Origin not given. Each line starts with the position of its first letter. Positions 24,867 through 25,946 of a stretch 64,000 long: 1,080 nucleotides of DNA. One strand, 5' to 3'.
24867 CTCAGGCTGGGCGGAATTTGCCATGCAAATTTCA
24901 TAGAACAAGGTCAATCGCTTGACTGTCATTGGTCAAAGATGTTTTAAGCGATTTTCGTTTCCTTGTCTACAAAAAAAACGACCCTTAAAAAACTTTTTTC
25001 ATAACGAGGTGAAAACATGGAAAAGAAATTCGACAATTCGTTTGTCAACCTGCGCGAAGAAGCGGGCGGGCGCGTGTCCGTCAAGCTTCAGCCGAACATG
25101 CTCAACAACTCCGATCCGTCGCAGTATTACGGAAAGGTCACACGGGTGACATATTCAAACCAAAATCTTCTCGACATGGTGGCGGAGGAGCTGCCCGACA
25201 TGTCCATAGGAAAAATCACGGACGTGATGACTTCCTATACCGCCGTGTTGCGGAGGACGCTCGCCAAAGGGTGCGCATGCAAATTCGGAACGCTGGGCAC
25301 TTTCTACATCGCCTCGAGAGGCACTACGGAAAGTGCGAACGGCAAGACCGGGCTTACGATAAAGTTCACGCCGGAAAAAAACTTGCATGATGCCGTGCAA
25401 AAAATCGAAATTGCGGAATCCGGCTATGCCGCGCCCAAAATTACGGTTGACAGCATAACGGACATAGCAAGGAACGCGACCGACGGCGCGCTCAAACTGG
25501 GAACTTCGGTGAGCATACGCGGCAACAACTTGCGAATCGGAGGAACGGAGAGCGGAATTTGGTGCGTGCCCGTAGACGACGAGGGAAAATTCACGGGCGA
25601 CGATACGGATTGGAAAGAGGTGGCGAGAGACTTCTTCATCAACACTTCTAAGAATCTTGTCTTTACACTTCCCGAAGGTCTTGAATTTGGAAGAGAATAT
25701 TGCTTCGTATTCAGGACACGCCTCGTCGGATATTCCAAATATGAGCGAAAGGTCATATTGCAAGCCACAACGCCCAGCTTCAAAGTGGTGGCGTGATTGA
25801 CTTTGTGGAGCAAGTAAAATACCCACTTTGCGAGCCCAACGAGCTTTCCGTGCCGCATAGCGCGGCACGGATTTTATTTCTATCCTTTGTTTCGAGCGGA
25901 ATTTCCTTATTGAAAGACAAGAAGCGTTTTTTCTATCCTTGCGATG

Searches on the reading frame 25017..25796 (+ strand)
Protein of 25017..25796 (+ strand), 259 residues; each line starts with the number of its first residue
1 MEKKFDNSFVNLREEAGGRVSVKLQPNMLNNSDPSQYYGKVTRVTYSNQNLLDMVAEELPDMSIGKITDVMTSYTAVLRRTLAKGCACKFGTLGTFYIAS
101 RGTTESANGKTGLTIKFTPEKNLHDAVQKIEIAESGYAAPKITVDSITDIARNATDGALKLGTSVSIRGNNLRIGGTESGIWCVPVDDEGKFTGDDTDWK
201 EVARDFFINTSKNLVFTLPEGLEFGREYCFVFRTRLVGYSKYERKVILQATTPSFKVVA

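Call 7: search_protein_families(library=pfam, proteins=[window:25017-25796:+], max_evalue=0.01)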
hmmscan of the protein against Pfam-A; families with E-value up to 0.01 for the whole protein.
window:25017-25796:+ (259 aa): 4 families
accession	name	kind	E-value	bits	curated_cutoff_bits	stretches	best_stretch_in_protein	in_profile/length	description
PF14734.12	DUF4469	-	3.5e-14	53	22.6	1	145-246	2-96/101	Domain of unknown function (DUF4469) with IG-like fold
PF18291.6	HU-HIG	-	3e-06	27.7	26.2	1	26-131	11-122/125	HU domain fused to wHTH, Ig, or Glycine-rich motif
PF00216.26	Bac_DNA_binding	-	3.7e-06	27.5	22.4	1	48-123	3-77/90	Bacterial DNA-binding protein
PF14848.11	HU-DNA_bdg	-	4.9e-05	23.8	30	1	22-134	4-121/124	DNA-binding domain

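Call 14: find_encoding_contigs(protein=window:25017-25796:+, flank=3000, max_places=10)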
Protein window:25017-25796:+ (259 aa): 3 contigs read that carry it; 1 place shown.
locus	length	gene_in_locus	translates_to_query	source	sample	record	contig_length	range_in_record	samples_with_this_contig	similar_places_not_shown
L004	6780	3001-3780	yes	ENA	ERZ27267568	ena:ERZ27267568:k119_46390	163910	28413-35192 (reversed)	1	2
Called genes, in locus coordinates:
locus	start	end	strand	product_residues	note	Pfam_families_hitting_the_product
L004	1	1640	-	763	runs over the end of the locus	PF00933:Glyco_hydro_3, PF01915:Glyco_hydro_3_C, PF14310:Fn3-like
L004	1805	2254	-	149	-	-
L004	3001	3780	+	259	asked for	PF18291:HU-HIG (faint), PF00216:Bac_DNA_binding (weak), PF14734:DUF4469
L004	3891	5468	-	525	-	PF00749:tRNA-synt_1c, PF19269:Anticodon_2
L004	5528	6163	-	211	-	PF01351:RNase_HII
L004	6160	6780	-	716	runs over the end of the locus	PF13287:Fn3_assoc (faint), PF13290:CHB_HEX_C_1 (weak)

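Call 18: find_homologous_proteins(query=window:25017-25796:+, max_evalue=0.00001)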
Query window:25017-25796:+ (259 aa): 23 proteins with E <= 0.00001 among 773 candidates.
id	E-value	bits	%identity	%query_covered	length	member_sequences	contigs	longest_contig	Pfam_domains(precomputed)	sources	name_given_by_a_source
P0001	1.1e-166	570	98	100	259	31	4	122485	PF18291.7,PF14734.13,PF00216.27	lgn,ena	-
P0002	3.0e-141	487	84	100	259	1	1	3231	PF14848.12,PF18291.7,PF14734.13,PF00216.27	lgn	-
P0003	8.7e-140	482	83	100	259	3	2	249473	PF18291.7,PF14734.13,PF00216.27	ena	-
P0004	1.1e-138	479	83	100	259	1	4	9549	PF14848.12,PF18291.7,PF14734.13,PF00216.27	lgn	-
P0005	3.8e-138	477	82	100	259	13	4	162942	PF14848.12,PF18291.7,PF14734.13,PF00216.27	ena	-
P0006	6.9e-138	476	82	100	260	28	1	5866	PF18291.7,PF14734.13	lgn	-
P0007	6.3e-136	470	81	100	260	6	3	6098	PF14848.12,PF18291.7,PF14734.13,PF00216.27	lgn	-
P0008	4.4e-135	467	81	100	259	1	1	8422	PF14848.12,PF18291.7,PF14734.13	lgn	-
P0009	4.3e-134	464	81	100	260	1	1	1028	PF18291.7,PF14734.13,PF00216.27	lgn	-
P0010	8.4e-134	463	80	100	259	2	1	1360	PF14734.13,PF00216.27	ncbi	-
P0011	1.6e-132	458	80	100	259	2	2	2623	PF18291.7,PF14734.13,PF00216.27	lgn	-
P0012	6.1e-131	453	78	100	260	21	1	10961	PF18291.7,PF14734.13,PF00216.27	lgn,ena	-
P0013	8.4e-127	440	75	100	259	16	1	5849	PF14848.12,PF18291.7,PF14734.13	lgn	-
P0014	1.2e-93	331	59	100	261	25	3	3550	PF14734.13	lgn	-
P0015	2.6e-90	320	57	98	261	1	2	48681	PF14734.13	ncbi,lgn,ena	-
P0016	2.2e-87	311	57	100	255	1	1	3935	PF14734.13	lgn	-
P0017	3.4e-85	303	56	100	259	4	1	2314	PF14848.12,PF14734.13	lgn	-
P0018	2.3e-81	291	54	100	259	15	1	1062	PF18291.7,PF14734.13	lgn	-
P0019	3.9e-81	290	53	100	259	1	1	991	PF14734.13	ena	-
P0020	4.1e-81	290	55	98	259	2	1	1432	PF14734.13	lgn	-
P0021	9.8e-81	289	54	98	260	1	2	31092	PF14848.12,PF18291.7,PF14734.13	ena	-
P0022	1.5e-80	288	53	100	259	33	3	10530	PF14848.12,PF14734.13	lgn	-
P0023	1.9e-79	285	52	98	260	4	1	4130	PF14848.12,PF14734.13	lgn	-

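Call 19: find_encoding_contigs(protein=P0003, flank=4000, max_places=3)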
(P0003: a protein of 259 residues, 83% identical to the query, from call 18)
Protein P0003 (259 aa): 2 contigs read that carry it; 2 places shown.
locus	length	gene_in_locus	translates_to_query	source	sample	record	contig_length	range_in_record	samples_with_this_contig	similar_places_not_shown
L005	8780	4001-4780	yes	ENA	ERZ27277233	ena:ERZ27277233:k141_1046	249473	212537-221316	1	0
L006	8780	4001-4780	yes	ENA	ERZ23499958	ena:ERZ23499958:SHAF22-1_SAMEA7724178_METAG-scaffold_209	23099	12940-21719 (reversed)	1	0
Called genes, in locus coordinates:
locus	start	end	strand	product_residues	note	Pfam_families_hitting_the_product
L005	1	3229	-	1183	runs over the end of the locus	PF13091:PLDc_2, PF00176:SNF2-rel_dom (weak), PF04851:ResIII, PF00271:Helicase_C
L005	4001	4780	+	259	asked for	PF18291:HU-HIG (weak), PF00216:Bac_DNA_binding (weak), PF14734:DUF4469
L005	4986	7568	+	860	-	PF02861:Clp_N, PF23569:NBD_SMAX1, PF00004:AAA, PF17871:AAA_lid_9, PF00004:AAA, PF07724:AAA_2, PF07728:AAA_5, PF10431:ClpB_D2-small, +8 more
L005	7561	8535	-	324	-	PF04378:RsmJ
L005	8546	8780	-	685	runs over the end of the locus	PF00795:CN_hydrolase, PF02540:NAD_synthase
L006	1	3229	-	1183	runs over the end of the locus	PF13091:PLDc_2, PF00176:SNF2-rel_dom (weak), PF04851:ResIII, PF00271:Helicase_C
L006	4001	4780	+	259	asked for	PF18291:HU-HIG (weak), PF00216:Bac_DNA_binding (weak), PF14734:DUF4469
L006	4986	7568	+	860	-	PF02861:Clp_N, PF23569:NBD_SMAX1, PF00004:AAA, PF17871:AAA_lid_9, PF00004:AAA, PF07724:AAA_2, PF07728:AAA_5, PF10431:ClpB_D2-small, +8 more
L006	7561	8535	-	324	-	PF04378:RsmJ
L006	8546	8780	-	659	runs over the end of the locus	PF00795:CN_hydrolase, PF02540:NAD_synthase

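Call 20: find_encoding_contigs(protein=P0005, flank=4000, max_places=3)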
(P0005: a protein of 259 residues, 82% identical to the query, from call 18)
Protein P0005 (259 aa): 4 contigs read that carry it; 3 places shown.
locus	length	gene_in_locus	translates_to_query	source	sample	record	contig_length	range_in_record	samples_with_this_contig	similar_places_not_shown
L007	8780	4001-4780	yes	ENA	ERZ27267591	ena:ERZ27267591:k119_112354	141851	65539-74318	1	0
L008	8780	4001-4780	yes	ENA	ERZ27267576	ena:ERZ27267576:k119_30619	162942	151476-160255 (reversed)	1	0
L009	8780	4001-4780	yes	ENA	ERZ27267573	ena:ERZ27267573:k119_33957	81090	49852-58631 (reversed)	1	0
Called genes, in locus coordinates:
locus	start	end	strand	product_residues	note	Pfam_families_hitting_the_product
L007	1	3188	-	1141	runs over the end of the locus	PF13091:PLDc_2, PF00176:SNF2-rel_dom, PF04851:ResIII, PF00271:Helicase_C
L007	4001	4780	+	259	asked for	PF14848:HU-DNA_bdg (weak), PF18291:HU-HIG (weak), PF00216:Bac_DNA_binding (faint), PF14734:DUF4469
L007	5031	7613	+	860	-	PF02861:Clp_N, PF23569:NBD_SMAX1, PF00004:AAA, PF17871:AAA_lid_9, PF00004:AAA, PF07724:AAA_2, PF07728:AAA_5, PF10431:ClpB_D2-small, +8 more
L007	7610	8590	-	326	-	PF04378:RsmJ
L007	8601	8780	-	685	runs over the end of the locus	PF00795:CN_hydrolase, PF02540:NAD_synthase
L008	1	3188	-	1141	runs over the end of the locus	PF13091:PLDc_2, PF00176:SNF2-rel_dom, PF04851:ResIII, PF00271:Helicase_C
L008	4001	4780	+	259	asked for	PF14848:HU-DNA_bdg (weak), PF18291:HU-HIG (weak), PF00216:Bac_DNA_binding (faint), PF14734:DUF4469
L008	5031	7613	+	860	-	PF02861:Clp_N, PF23569:NBD_SMAX1, PF00004:AAA, PF17871:AAA_lid_9, PF00004:AAA, PF07724:AAA_2, PF07728:AAA_5, PF10431:ClpB_D2-small, +8 more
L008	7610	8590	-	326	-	PF04378:RsmJ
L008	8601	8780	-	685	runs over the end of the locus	PF00795:CN_hydrolase, PF02540:NAD_synthase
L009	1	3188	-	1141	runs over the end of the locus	PF13091:PLDc_2, PF00176:SNF2-rel_dom, PF04851:ResIII, PF00271:Helicase_C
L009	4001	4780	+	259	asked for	PF14848:HU-DNA_bdg (weak), PF18291:HU-HIG (weak), PF00216:Bac_DNA_binding (faint), PF14734:DUF4469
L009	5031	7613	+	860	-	PF02861:Clp_N, PF23569:NBD_SMAX1, PF00004:AAA, PF17871:AAA_lid_9, PF00004:AAA, PF07724:AAA_2, PF07728:AAA_5, PF10431:ClpB_D2-small, +8 more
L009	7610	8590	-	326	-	PF04378:RsmJ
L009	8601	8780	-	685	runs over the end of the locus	PF00795:CN_hydrolase, PF02540:NAD_synthase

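Call 21: find_encoding_contigs(protein=P0015, flank=4000, max_places=3)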
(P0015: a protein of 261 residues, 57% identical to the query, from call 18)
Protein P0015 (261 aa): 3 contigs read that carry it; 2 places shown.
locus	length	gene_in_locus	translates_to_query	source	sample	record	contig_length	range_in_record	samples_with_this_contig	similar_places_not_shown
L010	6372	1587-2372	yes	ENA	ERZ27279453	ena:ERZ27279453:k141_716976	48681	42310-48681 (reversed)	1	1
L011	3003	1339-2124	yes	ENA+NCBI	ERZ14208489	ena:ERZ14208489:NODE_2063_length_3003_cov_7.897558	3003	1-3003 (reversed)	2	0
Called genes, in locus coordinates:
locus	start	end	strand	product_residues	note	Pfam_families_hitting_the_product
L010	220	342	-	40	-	-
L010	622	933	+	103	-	PF13560:HTH_31, PF01381:HTH_3, PF13443:HTH_26 (weak)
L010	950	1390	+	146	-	-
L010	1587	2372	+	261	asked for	PF14734:DUF4469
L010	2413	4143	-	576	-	PF10592:AIPR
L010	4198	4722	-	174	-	PF02357:NusG (weak)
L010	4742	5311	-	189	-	-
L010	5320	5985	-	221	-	PF00702:Hydrolase, PF13419:HAD_2, PF13242:Hydrolase_like (weak)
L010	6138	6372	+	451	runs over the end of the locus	PF01554:MatE, PF03023:MurJ (weak), PF01554:MatE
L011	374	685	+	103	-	PF13560:HTH_31, PF01381:HTH_3, PF13443:HTH_26 (weak)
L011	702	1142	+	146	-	-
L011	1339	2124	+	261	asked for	PF14734:DUF4469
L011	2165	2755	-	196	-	-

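Call 22: find_encoding_contigs(protein=P0021, flank=4000, max_places=3)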
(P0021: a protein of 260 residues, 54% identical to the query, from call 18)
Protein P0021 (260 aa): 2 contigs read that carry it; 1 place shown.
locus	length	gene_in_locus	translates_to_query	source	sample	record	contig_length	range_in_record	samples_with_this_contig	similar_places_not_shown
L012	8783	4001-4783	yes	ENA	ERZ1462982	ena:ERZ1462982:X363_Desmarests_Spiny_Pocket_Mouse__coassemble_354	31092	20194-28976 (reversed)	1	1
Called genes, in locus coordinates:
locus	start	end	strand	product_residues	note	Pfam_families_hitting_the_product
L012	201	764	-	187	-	PF02661:Fic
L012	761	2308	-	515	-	PF12161:HsdM_N, PF02384:N6_Mtase, PF05175:MTS (faint), PF07669:Eco57I (weak)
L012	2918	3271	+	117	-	PF13560:HTH_31, PF12844:HTH_19, PF01381:HTH_3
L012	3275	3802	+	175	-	-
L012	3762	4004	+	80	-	-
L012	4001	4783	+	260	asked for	PF14848:HU-DNA_bdg, PF18291:HU-HIG (weak), PF14734:DUF4469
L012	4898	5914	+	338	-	PF00493:MCM (weak), PF20030:bpMoxR, PF07726:AAA_3, PF07728:AAA_5, PF17863:AAA_lid_2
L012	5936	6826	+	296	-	PF01882:DUF58, PF13519:VWA_2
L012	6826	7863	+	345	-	-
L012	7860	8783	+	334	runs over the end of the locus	PF00092:VWA, PF13519:VWA_2, PF06707:DUF1194 (weak)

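Call 28: find_related_loci(query=A2, collection=genome_contigs, flank=4000)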
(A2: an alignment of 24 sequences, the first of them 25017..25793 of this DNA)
Query A2 (259 aa) in genome_contigs; peptide patterns used: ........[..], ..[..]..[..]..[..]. (x = any residue, [..] = any of these).
22 stretches matched a pattern; 7 encode a relative of the query (tblastn E <= 1e-3); 7 distinct loci.
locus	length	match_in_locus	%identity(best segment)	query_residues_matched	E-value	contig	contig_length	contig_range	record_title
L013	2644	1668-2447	82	1-259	1e-152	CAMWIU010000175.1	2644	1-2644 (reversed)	MAG TPA_asm: uncultured Treponema sp. isolate SRR14411283_bin.3_metawrap_v1.3_MAG genome assembly, contig: NODE.8476_len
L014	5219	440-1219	81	1-259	2e-142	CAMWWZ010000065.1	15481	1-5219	MAG TPA_asm: uncultured Treponema sp. isolate SRR14411325_bin.9_metawrap_v1.3_MAG genome assembly, contig: NODE.391_leng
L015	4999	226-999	78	1-258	8e-140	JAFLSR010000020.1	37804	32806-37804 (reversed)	MAG: Treponema sp. isolate HAN032 Seq20, whole genome shotgun sequence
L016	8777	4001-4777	57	2-259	6e-99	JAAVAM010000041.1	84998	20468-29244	MAG: Treponema sp. isolate Mgla_MAG_ref_134 c_000000024268, whole genome shotgun sequence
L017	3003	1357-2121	57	6-259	4e-100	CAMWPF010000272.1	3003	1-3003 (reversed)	MAG TPA_asm: uncultured Treponema sp. isolate SRR14411302_bin.3_metawrap_v1.3_MAG genome assembly, contig: NODE.2063_len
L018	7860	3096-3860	54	2-258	3e-89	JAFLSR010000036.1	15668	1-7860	MAG: Treponema sp. isolate HAN032 Seq36, whole genome shotgun sequence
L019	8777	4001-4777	52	1-259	5e-88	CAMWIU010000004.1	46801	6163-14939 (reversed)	MAG TPA_asm: uncultured Treponema sp. isolate SRR14411283_bin.3_metawrap_v1.3_MAG genome assembly, contig: NODE.62_lengt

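Call 38: find_related_loci(query=A2, collection=viral_contigs, flank=5000)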
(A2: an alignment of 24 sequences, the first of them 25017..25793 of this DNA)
Query A2 (259 aa) in viral_contigs; peptide patterns used: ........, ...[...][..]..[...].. (x = any residue, [..] = any of these).
10 stretches matched a pattern, but none encodes a relative of the query by tblastn (E <= 1e-3).

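Call 40: find_related_loci(query=A2, collection=metagenome_contigs, flank=4000)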
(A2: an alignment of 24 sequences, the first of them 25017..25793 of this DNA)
Query A2 (259 aa) in metagenome_contigs; peptide patterns used: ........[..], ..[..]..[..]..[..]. (x = any residue, [..] = any of these).
25 stretches matched a pattern; 6 encode a relative of the query (tblastn E <= 1e-3); 6 distinct loci.
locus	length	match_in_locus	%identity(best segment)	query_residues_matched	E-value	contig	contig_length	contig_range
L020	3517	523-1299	79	1-259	6e-144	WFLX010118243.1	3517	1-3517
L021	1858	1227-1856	82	1-210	4e-126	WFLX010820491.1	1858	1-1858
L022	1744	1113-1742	82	1-210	2e-126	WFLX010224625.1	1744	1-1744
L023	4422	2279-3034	53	6-259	3e-88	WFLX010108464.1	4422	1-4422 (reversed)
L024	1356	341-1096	55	6-259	2e-93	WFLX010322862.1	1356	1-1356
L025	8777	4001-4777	72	1-259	2e-132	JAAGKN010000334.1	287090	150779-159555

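Call 42: search_protein_families(library=pfam, proteins=[L013:704-1015:+, L013:1020-1481:+, L012:2918-3271:+, L012:3275-3802:+, L010:950-1390:+, L019:1455-3245:-, L013:1-159:-], max_evalue=0.01)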
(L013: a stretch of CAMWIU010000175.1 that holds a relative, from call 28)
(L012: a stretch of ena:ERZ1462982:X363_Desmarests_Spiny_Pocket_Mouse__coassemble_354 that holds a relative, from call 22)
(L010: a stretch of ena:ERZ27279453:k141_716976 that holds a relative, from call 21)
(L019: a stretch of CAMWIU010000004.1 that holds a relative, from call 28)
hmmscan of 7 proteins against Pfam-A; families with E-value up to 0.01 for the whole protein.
L013:704-1015:+ (103 aa): 6 families
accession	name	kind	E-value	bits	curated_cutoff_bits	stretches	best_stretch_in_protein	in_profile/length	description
PF13560.12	HTH_31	-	2.2e-11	44.3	27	1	4-60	1-58/64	Helix-turn-helix domain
PF01381.28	HTH_3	-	2.7e-11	43.8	23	1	9-63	1-55/55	Helix-turn-helix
PF13443.12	HTH_26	-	1e-06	29.3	22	1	8-59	1-53/63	Cro/C1-type HTH DNA-binding domain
PF07022.19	Phage_CI_repr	-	0.0011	19.7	22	1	9-69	3-63/65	Bacteriophage CI repressor helix-turn-helix domain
PF08667.16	BetR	-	0.0012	19.4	21.6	1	7-84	8-89/148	BetR domain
PF13744.12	HTH_37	-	0.0034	17.6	27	1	4-56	18-71/80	Helix-turn-helix domain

L013:1020-1481:+ (153 aa): 1 family
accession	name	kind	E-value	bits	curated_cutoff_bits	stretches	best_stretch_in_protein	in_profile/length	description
PF06114.19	Peptidase_M78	-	0.003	17.8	22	1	83-125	28-68/123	IrrE N-terminal-like domain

L012:2918-3271:+ (117 aa): 5 families
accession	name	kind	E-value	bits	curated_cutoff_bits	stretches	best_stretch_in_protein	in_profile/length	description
PF13560.12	HTH_31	-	1e-10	42.2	27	1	4-64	1-62/64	Helix-turn-helix domain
PF12844.13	HTH_19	-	3.2e-09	37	30.2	1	6-61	1-56/64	Helix-turn-helix domain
PF01381.28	HTH_3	-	1.1e-08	35.4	23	1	20-59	12-51/55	Helix-turn-helix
PF13413.12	HTH_25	-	0.00015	21.9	24.6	1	9-41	2-34/62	Helix-turn-helix domain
PF13012.11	MitMem_reg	-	0.006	16.9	26.6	1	20-79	34-94/113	Maintenance of mitochondrial structure and function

L012:3275-3802:+ (175 aa): 1 family
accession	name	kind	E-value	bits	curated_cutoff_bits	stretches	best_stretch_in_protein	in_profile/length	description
PF06114.19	Peptidase_M78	-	0.00039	20.7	22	1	76-141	27-87/123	IrrE N-terminal-like domain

L010:950-1390:+ (146 aa): 1 family
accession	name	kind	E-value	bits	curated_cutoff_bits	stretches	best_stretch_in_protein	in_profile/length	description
PF01435.24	Peptidase_M48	-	0.0077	16.5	20.3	0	80-113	55-88/186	Peptidase family M48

L019:1455-3245:- (596 aa): 4 families
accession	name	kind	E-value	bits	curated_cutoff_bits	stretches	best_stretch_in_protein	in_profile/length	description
PF20473.4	MmeI_Mtase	-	1.9e-38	132.6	27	1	368-500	4-128/259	MmeI, DNA-methyltransferase domain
PF20464.3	MmeI_N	-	4.5e-33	115.5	27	1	9-188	2-181/181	MmeI, N-terminal domain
PF20465.4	MmeI_hel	-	1.5e-17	64.6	27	1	200-281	2-75/75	MmeI, helicase spacer domain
PF02384.22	N6_Mtase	-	0.0044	16.8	20.4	1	387-452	50-114/311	N-6 DNA Methylase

L013:1-159:- (52 aa): 4 families
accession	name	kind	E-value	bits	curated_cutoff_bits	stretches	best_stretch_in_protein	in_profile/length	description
PF23145.1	Zf_2nd_IFT121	-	4.4e-05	23.5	25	1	22-51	15-44/45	IFT121, second zinc finger domain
PF14369.11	Zn_ribbon_19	-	0.0051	17.4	30.8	1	24-49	3-29/35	zinc-ribbon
PF25164.1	CoiA_N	-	0.0054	16.7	26.3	0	11-34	4-28/50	Competence protein CoiA, N-terminal domain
PF06677.18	Auto_anti-p27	-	0.0074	16.8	24.1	1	25-47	17-39/40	Sjogren's syndrome/scleroderma autoantigen 1 (Autoantigen p27)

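Call 43: search_protein_families(library=padloc, proteins=[window:25017-25796:+, L013:704-1015:+, L013:1020-1481:+, L005:1-3229:-, L019:1455-3245:-], max_evalue=0.001)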
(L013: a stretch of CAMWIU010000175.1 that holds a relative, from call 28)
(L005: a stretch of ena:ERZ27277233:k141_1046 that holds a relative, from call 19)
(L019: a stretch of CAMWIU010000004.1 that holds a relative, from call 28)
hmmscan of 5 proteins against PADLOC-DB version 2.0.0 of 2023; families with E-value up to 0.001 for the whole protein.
window:25017-25796:+ (259 aa): 0 families

L013:704-1015:+ (103 aa): 20 families
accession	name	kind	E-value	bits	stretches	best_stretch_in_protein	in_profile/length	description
PDLC04142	capH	-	8.5e-14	50.5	1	1-96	3-91/103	capH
PDLC04775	PDC-M69A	-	2.5e-11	42.1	1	3-97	6-94/113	-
PDLC03952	RmrA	-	9e-09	32.6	1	8-90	26-105/395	-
PDLC03949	RmrA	-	1.8e-08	31.7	1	14-69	12-67/363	-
PDLC03948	RmrA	-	2e-08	31.6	1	7-67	11-71/397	-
PDLC04760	PDC-M64C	-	5.9e-08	31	1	5-58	27-80/93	-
PDLC02926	HTH_VI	-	1.5e-07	29.6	1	5-71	2-68/92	-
PDLC03954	RmrA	-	5e-07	27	1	6-73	12-79/380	-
PDLC03946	RmrA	-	1.7e-06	25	1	13-69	11-67/357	-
PDLC03947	RmrA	-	2.5e-06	24.6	1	5-71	12-78/383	-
PDLC03951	RmrA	-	7.1e-06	23.2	1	8-69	12-73/400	-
PDLC03956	RmrA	-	1e-05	22.8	1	15-70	20-75/399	-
PDLC03944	RmrA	-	1.9e-05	21.9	1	15-76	17-77/384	-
PDLC03945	RmrA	-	2.3e-05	21.8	1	6-73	4-74/394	-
PDLC03955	RmrA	-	2.8e-05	21.5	1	16-63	32-79/371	-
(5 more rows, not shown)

L013:1020-1481:+ (153 aa): 1 family
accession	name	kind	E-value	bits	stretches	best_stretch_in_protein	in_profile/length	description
PDLC03953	RmrA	-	0.00028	18.2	1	42-135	152-246/373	-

L005:1-3229:- (1076 aa): 41 families (the best 25 are shown)
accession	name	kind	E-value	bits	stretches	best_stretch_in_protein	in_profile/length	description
PDLC01075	C3a139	-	1e-31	108.2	1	124-948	97-774/948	HKD+Snf2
PDLC02621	DrmD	-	3.5e-30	103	2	641-950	389-677/1040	DrmD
PDLC02500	BrxHI|BrxHII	-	1.2e-25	88.3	2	711-905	390-577/933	BrxHI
PDLC02619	DrmD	-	1.4e-25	87.6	2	739-984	352-613/872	DrmD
PDLC00659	HmaA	-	4.9e-23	78.9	1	655-910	376-620/1176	SNF2 helicase / DEAD-box helicase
PDLC02707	PbeA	-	1.9e-20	71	1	26-349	28-323/672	PbeA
PDLC02623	DrmD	-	5.6e-20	68.7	1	769-969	504-689/1040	DrmD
PDLC02840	DpdE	-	9e-20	68.6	2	723-914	489-666/1091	DpdE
PDLC02620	DrmD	-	4.5e-17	59.3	2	798-917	485-592/1060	DrmD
PDLC02193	PLD_Helicase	-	8.8e-17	58.5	1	744-950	637-844/905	-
PDLC02504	BrxHI|BrxHII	-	3e-16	56.6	2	795-913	482-594/971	BrxHII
PDLC02632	DrmD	-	4.9e-14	49.7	1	727-911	450-634/662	DrmD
PDLC02572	DrmA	-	1.6e-13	47.5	1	717-908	440-628/1043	DrmA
PDLC04556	PDC-M27C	-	2.3e-13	47.4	2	277-351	37-111/892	-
PDLC02843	DpdE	-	2.6e-13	46.8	2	787-901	557-663/1091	DpdE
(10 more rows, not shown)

L019:1455-3245:- (596 aa): 15 families
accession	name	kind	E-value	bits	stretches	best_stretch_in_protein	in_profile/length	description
PDLC03598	REase_MTase_IIG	-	8.5e-160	531.5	1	1-498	3-476/912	Type IIG restriction enzyme-methyltransferase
PDLC03599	REase_MTase_IIG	-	7.6e-57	190.9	1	12-498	10-471/959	Type IIG restriction enzyme-methyltransferase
PDLC03627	REase_MTase_IIG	-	2.1e-50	169.4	1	84-496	107-516/1136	Type IIG restriction enzyme-methyltransferase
PDLC04134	mad2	-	7e-20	69.3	1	29-452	11-331/492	mads_2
PDLC02529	PglX|PglXI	-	2.9e-08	29.9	1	383-465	227-301/1189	PglX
PDLC03609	REase_MTase_IIG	-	2.2e-07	27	1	369-458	421-511/1066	Type IIG restriction enzyme-methyltransferase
PDLC03630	REase_MTase_IIG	-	7.2e-06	22.1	1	319-460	356-472/1100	Type IIG restriction enzyme-methyltransferase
PDLC02523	PglX|PglXI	-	9.5e-06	21.6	1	380-465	327-413/1428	PglX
PDLC02643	DrmMI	-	1.1e-05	21.5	0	328-400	550-617/1347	DrmMI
PDLC03617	REase_MTase_IIG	-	5.6e-05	19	1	381-458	223-292/1183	Type IIG restriction enzyme-methyltransferase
PDLC02528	PglX|PglXI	-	9e-05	18.4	1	374-462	281-361/1125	PglX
PDLC02538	PglX|PglXI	-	0.00012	19.7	1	387-476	60-150/309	PglX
PDLC02638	DrmMI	-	0.00054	16.2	0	328-401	549-616/935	DrmMI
PDLC03029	MTase_I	-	0.00085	15.9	0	376-421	199-244/661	Type I methyltransferase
PDLC03611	REase_MTase_IIG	-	0.00089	14.7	0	380-458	548-631/1532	Type IIG restriction enzyme-methyltransferase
